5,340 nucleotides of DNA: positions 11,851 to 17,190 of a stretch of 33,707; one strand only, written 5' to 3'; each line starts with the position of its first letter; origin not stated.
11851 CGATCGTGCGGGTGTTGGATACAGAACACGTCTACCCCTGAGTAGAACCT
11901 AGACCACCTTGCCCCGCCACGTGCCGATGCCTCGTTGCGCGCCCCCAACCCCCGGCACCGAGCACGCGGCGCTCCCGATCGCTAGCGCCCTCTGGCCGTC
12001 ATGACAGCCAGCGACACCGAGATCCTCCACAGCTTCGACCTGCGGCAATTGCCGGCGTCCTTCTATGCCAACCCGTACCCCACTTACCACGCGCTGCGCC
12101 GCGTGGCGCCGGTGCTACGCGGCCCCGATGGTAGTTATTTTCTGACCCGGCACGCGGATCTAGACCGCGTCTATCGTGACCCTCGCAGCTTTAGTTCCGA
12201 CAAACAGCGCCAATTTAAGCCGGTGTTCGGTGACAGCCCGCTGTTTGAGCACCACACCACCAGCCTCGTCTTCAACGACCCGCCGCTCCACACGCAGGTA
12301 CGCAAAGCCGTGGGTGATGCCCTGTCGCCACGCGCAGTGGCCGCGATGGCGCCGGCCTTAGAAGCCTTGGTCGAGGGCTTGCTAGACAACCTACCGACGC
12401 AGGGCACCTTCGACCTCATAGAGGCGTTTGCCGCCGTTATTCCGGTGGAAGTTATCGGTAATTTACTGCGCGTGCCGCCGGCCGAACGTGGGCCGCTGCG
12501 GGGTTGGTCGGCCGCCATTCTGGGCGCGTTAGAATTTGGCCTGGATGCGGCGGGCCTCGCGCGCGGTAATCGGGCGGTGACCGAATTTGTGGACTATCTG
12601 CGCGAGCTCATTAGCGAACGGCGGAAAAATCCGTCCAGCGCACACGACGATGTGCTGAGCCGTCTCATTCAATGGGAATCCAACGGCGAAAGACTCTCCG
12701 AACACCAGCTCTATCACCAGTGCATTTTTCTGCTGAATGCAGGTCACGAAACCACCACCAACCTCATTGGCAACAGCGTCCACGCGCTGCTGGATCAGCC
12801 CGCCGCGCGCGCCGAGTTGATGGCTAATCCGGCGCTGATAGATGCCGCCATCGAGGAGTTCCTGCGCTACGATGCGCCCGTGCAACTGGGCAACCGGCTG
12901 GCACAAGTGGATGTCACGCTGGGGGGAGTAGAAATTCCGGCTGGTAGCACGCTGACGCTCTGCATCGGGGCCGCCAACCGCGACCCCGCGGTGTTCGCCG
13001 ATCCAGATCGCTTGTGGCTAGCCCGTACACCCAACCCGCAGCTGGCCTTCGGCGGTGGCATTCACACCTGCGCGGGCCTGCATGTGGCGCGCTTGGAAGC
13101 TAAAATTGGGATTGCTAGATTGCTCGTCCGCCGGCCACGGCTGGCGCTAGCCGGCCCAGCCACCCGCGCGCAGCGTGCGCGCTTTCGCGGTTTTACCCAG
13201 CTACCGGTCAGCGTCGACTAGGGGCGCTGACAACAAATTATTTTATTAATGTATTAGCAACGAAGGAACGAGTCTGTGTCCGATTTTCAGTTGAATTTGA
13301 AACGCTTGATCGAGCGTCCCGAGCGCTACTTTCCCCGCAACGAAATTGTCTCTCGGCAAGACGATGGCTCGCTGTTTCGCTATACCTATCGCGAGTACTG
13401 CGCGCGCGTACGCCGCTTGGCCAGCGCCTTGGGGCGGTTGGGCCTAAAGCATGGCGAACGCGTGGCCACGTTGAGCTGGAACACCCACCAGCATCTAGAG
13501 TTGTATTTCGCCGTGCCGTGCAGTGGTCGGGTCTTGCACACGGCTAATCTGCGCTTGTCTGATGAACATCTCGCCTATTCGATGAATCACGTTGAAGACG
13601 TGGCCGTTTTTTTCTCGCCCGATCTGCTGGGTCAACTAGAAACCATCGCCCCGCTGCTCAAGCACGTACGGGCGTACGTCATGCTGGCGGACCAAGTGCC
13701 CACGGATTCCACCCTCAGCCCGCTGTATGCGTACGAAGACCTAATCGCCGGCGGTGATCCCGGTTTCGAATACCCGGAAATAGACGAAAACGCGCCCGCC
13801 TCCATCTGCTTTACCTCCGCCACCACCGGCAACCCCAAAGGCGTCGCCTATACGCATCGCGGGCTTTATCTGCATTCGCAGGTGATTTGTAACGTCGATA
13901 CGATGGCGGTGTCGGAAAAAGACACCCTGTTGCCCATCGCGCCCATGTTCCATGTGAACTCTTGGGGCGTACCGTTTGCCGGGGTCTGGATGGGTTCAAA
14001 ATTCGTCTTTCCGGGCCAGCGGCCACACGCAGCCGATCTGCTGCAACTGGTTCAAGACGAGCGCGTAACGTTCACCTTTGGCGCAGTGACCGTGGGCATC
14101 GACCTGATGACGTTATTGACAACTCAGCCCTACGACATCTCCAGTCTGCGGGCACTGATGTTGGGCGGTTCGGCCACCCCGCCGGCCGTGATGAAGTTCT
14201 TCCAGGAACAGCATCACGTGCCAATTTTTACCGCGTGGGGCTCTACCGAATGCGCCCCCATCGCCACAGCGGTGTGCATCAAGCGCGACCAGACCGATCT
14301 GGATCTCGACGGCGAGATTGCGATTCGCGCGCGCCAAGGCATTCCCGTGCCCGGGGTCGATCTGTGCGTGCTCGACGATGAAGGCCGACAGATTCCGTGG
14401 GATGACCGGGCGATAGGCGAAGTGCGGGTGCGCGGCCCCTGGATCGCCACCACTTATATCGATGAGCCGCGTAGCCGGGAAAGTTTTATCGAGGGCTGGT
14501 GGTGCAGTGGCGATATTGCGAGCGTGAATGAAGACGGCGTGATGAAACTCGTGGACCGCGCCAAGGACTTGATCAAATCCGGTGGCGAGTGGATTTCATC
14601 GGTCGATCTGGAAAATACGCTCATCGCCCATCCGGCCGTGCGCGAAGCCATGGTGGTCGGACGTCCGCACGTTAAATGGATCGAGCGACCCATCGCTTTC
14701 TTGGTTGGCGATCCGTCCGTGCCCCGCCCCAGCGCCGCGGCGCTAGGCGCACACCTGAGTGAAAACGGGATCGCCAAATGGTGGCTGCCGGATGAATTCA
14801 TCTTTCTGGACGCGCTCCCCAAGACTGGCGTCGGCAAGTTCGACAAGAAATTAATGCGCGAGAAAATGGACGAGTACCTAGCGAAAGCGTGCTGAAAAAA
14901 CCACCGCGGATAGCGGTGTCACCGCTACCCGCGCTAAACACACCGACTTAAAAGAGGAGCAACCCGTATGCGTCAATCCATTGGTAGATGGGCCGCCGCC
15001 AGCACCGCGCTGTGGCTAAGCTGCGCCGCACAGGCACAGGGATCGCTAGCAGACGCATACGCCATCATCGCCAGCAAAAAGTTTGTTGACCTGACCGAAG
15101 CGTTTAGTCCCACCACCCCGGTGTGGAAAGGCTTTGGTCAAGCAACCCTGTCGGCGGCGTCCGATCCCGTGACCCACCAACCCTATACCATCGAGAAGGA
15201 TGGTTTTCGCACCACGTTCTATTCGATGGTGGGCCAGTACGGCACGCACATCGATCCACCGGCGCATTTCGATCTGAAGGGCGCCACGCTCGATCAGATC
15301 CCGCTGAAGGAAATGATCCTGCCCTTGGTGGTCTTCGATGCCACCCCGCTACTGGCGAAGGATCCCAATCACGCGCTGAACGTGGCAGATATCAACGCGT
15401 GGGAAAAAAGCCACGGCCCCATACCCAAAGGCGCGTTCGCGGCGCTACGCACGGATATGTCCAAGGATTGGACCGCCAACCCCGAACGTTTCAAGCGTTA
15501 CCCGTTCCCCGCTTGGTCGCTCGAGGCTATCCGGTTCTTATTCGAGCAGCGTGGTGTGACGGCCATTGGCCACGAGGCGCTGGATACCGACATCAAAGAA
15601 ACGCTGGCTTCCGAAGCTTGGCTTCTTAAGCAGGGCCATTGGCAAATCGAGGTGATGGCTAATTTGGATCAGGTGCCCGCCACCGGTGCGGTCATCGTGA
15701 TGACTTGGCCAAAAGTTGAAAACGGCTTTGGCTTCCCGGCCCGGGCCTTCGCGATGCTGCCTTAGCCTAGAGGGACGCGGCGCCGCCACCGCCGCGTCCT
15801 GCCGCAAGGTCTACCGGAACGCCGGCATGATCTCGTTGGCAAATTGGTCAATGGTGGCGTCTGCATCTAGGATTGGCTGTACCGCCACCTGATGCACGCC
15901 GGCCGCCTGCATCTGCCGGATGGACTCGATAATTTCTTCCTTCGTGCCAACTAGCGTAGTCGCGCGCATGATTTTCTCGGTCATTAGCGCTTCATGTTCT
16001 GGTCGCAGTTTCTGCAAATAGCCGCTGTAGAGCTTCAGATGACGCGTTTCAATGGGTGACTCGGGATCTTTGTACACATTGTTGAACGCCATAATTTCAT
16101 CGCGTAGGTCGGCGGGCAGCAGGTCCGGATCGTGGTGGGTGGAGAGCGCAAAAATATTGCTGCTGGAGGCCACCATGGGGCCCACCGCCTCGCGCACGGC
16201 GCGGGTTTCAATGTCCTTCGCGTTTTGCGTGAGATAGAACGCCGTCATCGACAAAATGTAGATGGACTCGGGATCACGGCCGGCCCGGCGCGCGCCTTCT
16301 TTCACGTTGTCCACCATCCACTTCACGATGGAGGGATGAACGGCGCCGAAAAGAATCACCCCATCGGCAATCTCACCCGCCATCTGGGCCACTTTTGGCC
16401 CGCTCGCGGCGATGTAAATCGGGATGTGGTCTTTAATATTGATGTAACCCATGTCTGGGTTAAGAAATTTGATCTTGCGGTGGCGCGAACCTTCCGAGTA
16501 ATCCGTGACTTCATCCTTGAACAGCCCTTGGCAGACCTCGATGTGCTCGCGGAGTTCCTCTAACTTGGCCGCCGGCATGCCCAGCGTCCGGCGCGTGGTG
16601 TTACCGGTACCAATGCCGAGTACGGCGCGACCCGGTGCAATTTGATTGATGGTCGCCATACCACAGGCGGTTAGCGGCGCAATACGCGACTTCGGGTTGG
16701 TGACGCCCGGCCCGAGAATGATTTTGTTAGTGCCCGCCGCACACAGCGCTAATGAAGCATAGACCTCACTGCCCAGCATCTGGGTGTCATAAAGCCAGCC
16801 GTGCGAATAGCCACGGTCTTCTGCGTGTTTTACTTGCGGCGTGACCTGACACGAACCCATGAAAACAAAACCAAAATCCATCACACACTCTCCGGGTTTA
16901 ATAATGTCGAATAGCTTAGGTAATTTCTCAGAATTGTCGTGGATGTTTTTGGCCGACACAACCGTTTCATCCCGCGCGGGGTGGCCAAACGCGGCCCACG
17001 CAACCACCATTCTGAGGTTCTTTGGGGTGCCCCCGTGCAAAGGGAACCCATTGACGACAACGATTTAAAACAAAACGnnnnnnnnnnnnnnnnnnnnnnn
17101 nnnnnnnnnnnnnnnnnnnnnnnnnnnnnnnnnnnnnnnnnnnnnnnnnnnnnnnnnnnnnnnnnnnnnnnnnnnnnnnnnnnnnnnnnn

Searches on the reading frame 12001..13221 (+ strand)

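Call 51: search_protein_families(library=pfam, proteins=[window:12001-13221:+], max_evalue=0.00001)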
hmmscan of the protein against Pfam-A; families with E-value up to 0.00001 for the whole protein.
window:12001-13221:+ (406 aa): 1 family
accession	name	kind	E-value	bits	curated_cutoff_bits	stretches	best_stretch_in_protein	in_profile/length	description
PF00067.27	p450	-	7.9e-27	94.6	22.8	1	190-375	210-429/462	Cytochrome P450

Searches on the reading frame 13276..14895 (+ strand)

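Call 51: search_protein_families(library=pfam, proteins=[window:13276-14895:+], max_evalue=0.00001)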
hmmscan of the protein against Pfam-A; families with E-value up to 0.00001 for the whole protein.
window:13276-14895:+ (539 aa): 2 families
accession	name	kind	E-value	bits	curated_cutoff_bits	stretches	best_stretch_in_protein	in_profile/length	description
PF00501.34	AMP-binding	-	2.2e-70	237.8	29.9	1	31-394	17-383/384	AMP-binding enzyme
PF13193.12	AMP-binding_C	-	2.4e-16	60.9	24.5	1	445-521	2-76/76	AMP-binding enzyme C-terminal domain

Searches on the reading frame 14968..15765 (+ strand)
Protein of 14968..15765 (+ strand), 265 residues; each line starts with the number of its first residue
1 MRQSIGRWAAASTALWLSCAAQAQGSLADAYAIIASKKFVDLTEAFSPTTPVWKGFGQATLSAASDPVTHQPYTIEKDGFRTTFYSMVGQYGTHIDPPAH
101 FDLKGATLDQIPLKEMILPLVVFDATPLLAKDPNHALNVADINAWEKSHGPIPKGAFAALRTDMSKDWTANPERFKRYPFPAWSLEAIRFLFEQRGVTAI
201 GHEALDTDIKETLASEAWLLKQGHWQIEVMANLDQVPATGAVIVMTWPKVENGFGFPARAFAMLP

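Call 51: search_protein_families(library=pfam, proteins=[window:14968-15765:+], max_evalue=0.00001)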
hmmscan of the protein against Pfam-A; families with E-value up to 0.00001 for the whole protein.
window:14968-15765:+ (265 aa): 1 family
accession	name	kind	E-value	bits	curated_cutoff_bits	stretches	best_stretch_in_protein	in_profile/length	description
PF04199.19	Cyclase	-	2.4e-34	119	23.1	1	40-208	1-141/142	Putative cyclase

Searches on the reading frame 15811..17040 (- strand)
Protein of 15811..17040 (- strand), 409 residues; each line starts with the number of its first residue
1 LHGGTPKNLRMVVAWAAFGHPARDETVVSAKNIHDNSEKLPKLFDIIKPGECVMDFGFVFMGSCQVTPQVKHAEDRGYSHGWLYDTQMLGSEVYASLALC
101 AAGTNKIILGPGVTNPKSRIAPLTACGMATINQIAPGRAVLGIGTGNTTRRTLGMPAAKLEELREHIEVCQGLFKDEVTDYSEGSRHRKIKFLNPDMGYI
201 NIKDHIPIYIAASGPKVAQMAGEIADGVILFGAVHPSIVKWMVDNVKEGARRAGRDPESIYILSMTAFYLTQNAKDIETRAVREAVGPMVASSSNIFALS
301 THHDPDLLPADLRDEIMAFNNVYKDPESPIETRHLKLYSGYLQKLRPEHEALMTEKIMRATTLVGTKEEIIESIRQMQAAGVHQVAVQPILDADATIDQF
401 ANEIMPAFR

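Call 51: search_protein_families(library=pfam, proteins=[window:15811-17040:-], max_evalue=0.00001)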
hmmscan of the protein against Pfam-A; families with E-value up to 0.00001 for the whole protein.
window:15811-17040:- (409 aa): 1 family
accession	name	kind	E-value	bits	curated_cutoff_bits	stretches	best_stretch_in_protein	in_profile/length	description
PF00296.26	Bac_luciferase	-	5.3e-47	161.1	27.9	1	69-384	28-314/314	Luciferase-like monooxygenase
